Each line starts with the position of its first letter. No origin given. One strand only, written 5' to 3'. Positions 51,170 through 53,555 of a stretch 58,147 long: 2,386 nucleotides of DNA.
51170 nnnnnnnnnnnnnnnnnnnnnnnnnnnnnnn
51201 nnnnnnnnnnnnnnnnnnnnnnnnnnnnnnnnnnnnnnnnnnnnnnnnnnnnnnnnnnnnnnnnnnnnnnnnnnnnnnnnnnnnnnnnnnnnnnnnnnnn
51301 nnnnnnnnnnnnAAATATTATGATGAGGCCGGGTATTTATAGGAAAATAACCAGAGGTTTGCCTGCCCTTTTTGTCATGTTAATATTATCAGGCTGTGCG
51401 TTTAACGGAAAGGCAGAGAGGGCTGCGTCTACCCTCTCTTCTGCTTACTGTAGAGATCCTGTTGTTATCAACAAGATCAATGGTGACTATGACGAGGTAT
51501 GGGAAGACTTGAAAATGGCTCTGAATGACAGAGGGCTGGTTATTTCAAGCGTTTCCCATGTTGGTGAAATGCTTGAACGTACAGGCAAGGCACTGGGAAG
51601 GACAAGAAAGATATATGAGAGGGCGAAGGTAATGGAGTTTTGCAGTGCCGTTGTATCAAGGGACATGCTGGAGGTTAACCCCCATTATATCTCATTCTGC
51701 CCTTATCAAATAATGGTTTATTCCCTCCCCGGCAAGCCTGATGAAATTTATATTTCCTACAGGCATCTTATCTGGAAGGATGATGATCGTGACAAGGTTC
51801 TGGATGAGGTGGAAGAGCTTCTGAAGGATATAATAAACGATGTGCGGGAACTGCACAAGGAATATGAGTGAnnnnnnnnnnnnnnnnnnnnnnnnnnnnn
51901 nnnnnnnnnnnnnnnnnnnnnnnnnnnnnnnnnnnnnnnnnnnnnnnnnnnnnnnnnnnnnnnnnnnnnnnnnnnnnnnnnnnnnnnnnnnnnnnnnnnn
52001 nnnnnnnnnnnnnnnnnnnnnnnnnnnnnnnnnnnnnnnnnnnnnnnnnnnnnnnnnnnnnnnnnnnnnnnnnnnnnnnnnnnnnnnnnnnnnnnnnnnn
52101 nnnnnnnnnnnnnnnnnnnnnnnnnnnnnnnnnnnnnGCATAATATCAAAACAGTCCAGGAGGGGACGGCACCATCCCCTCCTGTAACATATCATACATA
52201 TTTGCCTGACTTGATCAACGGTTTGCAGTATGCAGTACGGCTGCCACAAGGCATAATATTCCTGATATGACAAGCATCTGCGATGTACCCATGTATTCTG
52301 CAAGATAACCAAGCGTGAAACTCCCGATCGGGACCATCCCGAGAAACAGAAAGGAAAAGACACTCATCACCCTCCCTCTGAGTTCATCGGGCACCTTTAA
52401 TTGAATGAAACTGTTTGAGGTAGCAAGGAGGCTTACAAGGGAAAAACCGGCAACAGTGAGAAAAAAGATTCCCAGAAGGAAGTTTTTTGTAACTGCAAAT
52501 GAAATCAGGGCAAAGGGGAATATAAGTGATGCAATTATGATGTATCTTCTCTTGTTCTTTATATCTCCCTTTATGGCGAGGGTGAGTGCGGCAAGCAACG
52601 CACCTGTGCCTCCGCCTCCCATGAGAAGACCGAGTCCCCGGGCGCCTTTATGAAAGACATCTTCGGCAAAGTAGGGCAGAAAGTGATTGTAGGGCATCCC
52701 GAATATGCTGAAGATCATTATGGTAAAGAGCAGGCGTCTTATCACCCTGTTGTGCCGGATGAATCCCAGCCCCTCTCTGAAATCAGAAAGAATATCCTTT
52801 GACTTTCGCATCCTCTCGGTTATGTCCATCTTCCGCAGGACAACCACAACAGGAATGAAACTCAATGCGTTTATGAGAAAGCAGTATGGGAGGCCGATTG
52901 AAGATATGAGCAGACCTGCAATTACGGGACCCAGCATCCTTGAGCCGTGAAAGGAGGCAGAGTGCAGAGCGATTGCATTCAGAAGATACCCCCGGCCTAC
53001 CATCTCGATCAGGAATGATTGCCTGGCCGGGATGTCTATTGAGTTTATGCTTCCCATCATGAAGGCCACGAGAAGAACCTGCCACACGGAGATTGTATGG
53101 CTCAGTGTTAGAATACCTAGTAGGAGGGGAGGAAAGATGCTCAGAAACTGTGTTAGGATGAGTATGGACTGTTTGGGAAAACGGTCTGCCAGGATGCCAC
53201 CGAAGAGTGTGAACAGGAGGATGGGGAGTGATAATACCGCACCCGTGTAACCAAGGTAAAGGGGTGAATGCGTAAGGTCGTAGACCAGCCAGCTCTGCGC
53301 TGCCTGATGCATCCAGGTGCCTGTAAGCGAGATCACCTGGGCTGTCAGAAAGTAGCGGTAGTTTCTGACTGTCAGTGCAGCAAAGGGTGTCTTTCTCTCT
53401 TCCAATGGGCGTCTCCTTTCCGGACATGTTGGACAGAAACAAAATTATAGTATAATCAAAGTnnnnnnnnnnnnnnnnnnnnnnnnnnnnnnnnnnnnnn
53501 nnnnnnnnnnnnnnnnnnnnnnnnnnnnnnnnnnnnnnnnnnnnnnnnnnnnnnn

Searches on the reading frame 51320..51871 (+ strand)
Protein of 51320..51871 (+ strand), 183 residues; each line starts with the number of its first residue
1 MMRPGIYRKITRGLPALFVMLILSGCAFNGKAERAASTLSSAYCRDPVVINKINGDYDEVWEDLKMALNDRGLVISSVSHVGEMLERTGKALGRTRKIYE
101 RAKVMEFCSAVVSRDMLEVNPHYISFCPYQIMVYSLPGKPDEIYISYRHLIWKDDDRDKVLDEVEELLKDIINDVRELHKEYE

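Call 6: search_protein_families(library=ncbifam, proteins=[window:51320-51871:+], max_evalue=0.001)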
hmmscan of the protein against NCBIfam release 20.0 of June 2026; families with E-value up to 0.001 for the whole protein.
window:51320-51871:+ (183 aa): 0 families

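Call 40: search_protein_families(library=pfam, proteins=[window:51320-51871:+], max_evalue=1)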
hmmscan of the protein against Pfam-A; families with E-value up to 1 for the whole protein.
window:51320-51871:+ (183 aa): 1 family
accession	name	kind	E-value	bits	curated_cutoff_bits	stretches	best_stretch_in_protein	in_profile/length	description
PF03625.19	DUF302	-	2.2e-05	24.7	23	1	94-147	10-60/63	Domain of unknown function DUF302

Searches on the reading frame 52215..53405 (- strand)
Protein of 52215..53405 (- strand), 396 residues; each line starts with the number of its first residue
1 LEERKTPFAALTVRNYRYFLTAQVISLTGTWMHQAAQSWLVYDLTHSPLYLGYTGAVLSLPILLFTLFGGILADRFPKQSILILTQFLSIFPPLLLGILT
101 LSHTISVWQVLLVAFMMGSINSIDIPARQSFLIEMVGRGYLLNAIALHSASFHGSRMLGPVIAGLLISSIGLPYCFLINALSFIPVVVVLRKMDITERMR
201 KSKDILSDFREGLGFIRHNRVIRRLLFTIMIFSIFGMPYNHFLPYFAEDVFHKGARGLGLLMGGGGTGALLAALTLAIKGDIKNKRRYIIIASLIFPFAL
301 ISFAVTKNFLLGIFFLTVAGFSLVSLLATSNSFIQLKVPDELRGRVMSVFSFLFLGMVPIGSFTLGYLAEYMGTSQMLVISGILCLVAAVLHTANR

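Call 6: search_protein_families(library=ncbifam, proteins=[window:52215-53405:-], max_evalue=0.001)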
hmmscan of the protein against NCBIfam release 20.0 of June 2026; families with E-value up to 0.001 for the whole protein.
window:52215-53405:- (396 aa): 11 families
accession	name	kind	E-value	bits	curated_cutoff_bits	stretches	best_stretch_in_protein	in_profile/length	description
TIGR00900.1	2A0121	subfamily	2.7e-56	191.5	319.6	1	16-373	1-364/364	H+ Antiporter protein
NF007792.0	PRK10489.1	equivalog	6.5e-40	137.4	324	1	13-391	16-394/419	enterobactin transporter EntS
NF012178.0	tet_MFS_V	exception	5.3e-30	104.9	640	1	9-392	3-395/409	tetracycline efflux MFS transporter Tet(V)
NF052575.1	MFS_efflux_Tap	equivalog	1e-20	74.1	625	1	20-389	10-388/401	multidrug efflux MFS transporter Tap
NF000051.1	macrolide_MefB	exception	4.3e-20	72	800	1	18-391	13-391/409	macrolide efflux MFS transporter Mef(B)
NF000246.1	macrolide_MefC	exception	4.3e-18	65.6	870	1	14-394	8-394/407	macrolide efflux MFS transporter Mef(C)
NF000245.1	macrolide_MefA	exception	3.9e-15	55.8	675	1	20-391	15-392/405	macrolide efflux MFS transporter Mef(A)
NF006386.0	PRK08633.1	equivalog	5e-12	44.4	1221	1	42-391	40-405/1147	acyl-[ACP]--phospholipid O-acyltransferase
NF000154.1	macrolide_MefEN2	exception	3.3e-11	43.1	800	1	24-388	16-384/401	macrolide efflux MFS transporter Mef(En2)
TIGR00880.1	2_A_01_02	superfamily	3.7e-06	27.1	131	1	63-189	12-133/141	multidrug resistance protein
NF005291.0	PRK06814.1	equivalog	7.1e-06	24.2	1349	1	52-261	55-266/1140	acyl-[ACP]--phospholipid O-acyltransferase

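Call 76: find_homologous_proteins(query=window:52215-53405:-, max_evalue=1e-60)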
Query window:52215-53405:- (396 aa): 3688 proteins with E <= 1e-60 among 8000 candidates; the best 120 are listed.
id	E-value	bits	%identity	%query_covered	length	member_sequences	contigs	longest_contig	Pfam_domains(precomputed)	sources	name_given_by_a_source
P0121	6.3e-250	847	100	100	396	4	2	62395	PF13347.13,PF05977.20,PF07690.22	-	-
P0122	3.1e-203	693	80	100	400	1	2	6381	PF13347.13,PF05977.20,PF07690.22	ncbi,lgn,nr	ncbi:MAG: MFS transporter [Nitrospirae bacterium]|nr:MAG: MFS transporter [Nitrospirota bacterium]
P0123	3.0e-143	496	59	99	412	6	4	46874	PF05977.20,PF07690.22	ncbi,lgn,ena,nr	ncbi:MAG TPA: MFS transporter [Nitrospirae bacterium]|nr:enterobactin exporter EntS [bacterium BMS3A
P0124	3.8e-143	496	60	99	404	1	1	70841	PF05977.20,PF07690.22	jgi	-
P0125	1.3e-142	494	57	99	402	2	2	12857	PF05977.20,PF07690.22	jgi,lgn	-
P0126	6.7e-142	492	57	99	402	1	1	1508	PF05977.20,PF07690.22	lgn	-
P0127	1.3e-140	487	58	98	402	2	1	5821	PF05977.20,PF07690.22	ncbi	-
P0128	4.0e-140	486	59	98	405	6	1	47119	PF05977.20,PF07690.22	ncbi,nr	ncbi:MAG: MFS transporter [Nitrospirota bacterium]|nr:MFS transporter [Nitrospirota bacterium]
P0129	4.1e-140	486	58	98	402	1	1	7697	PF05977.20,PF07690.22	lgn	-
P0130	2.2e-139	483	58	98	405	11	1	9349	PF05977.20,PF07690.22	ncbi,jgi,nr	ncbi:MAG: MFS transporter [Nitrospirae bacterium]|nr:MFS transporter [Nitrospirota bacterium]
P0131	7.5e-138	478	55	99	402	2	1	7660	PF05977.20,PF07690.22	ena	-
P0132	4.7e-137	476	57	98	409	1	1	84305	PF05977.20,PF07690.22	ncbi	-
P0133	9.9e-137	475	56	100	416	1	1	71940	PF05977.20,PF07690.22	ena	-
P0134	1.7e-136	474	57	98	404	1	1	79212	PF05977.20,PF07690.22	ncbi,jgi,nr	ncbi:MAG: MFS transporter [Nitrospirae bacterium]|nr:MFS transporter [Nitrospirota bacterium]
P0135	1.8e-135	470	56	100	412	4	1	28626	PF05977.20,PF07690.22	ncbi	-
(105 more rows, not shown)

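Call 77: find_encoding_contigs(protein=P0124, flank=6000, max_places=1)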
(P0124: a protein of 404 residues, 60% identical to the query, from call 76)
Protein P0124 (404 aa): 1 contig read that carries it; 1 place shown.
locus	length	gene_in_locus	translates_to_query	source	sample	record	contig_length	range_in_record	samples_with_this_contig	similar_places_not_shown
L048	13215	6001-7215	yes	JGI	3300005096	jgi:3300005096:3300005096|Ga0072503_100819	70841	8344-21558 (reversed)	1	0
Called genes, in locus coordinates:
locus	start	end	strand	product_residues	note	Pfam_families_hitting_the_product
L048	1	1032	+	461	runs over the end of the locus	PF00672:HAMP, PF00512:HisKA, PF02518:HATPase_c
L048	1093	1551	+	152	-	PF13302:Acetyltransf_3 (weak), PF13420:Acetyltransf_4, PF00583:Acetyltransf_1, PF13673:Acetyltransf_10, PF13508:Acetyltransf_7, PF08445:FR47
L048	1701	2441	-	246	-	PF01261:AP_endonuc_2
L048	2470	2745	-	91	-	PF09723:Zn_ribbon_8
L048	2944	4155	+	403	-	-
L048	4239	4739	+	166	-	PF02915:Rubrerythrin, PF09537:DUF2383 (faint), PF13668:Ferritin_2 (weak)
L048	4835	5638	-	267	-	PF01113:DapB_N, PF05173:DapB_C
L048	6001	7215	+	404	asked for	PF05977:MFS_3, PF07690:MFS_1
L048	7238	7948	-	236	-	PF14622:Ribonucleas_3_3, PF00636:Ribonuclease_3, PF00035:dsrm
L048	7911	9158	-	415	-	PF00109:ketoacyl-synt, PF02801:Ketoacyl-synt_C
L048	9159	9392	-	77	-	PF00550:PP-binding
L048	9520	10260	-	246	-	PF00106:adh_short, PF08659:KR, PF13561:adh_short_C2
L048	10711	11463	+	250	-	-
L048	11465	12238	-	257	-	PF03692:CxxCxxCC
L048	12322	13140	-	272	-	PF00702:Hydrolase (faint), PF05116:S6PP (faint), PF08282:Hydrolase_3, PF12710:HAD (faint), PF13344:Hydrolase_6 (faint), PF08282:Hydrolase_3 (weak)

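Call 78: find_encoding_contigs(protein=P0123, flank=6000, max_places=2)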
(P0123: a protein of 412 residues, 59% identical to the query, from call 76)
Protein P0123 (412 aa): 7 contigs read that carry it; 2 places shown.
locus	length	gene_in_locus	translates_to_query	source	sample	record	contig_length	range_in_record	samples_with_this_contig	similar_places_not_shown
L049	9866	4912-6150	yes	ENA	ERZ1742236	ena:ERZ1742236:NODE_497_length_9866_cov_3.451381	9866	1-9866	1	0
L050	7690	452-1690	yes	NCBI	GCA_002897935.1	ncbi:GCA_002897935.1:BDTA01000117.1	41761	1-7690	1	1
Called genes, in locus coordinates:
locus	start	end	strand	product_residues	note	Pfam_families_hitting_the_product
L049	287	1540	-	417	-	PF13183:Fer4_8, PF13237:Fer4_10 (faint), PF00037:Fer4 (faint), PF12838:Fer4_7, PF13534:Fer4_17, PF02754:CCG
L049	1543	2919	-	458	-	PF01565:FAD_binding_4, PF02913:FAD-oxidase_C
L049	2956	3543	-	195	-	PF01965:DJ-1_PfpI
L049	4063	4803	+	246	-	PF00392:GntR, PF07729:FCD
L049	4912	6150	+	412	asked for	PF05977:MFS_3, PF07690:MFS_1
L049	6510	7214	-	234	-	PF14622:Ribonucleas_3_3, PF00636:Ribonuclease_3, PF00035:dsrm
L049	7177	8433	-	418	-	PF00109:ketoacyl-synt, PF02801:Ketoacyl-synt_C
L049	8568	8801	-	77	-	PF00550:PP-binding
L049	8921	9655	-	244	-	PF00106:adh_short, PF08659:KR, PF13561:adh_short_C2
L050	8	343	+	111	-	PF07729:FCD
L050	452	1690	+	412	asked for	PF05977:MFS_3, PF07690:MFS_1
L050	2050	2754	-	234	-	PF14622:Ribonucleas_3_3, PF00636:Ribonuclease_3, PF00035:dsrm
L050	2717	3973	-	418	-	PF00109:ketoacyl-synt, PF02801:Ketoacyl-synt_C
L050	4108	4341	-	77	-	PF00550:PP-binding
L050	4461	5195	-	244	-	PF00106:adh_short, PF08659:KR, PF13561:adh_short_C2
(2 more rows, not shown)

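Call 79: find_encoding_contigs(protein=P0128, flank=6000, max_places=1)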
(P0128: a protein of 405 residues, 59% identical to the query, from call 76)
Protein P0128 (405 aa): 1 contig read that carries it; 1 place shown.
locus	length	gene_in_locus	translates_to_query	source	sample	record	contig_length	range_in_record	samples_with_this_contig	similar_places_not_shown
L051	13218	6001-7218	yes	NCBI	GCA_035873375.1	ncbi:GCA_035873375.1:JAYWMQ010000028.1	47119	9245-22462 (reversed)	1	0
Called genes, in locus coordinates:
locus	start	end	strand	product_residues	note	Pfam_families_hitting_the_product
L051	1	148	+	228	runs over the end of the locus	PF00072:Response_reg, PF00486:Trans_reg_C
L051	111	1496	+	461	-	PF00672:HAMP, PF00512:HisKA, PF02518:HATPase_c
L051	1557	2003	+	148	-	PF13302:Acetyltransf_3 (weak), PF13420:Acetyltransf_4 (weak), PF00583:Acetyltransf_1, PF13673:Acetyltransf_10, PF13508:Acetyltransf_7, PF08445:FR47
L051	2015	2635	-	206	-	PF01261:AP_endonuc_2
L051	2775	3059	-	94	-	PF09723:Zn_ribbon_8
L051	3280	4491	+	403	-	-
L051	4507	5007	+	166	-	PF02915:Rubrerythrin, PF09537:DUF2383 (faint), PF13668:Ferritin_2 (faint)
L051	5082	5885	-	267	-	PF01113:DapB_N, PF05173:DapB_C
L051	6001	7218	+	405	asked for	PF05977:MFS_3, PF07690:MFS_1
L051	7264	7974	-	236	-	PF14622:Ribonucleas_3_3, PF00636:Ribonuclease_3, PF00035:dsrm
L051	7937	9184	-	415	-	PF00109:ketoacyl-synt, PF02801:Ketoacyl-synt_C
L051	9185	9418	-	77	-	PF00550:PP-binding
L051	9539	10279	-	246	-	PF00106:adh_short, PF08659:KR, PF13561:adh_short_C2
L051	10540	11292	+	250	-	-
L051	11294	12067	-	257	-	PF03692:CxxCxxCC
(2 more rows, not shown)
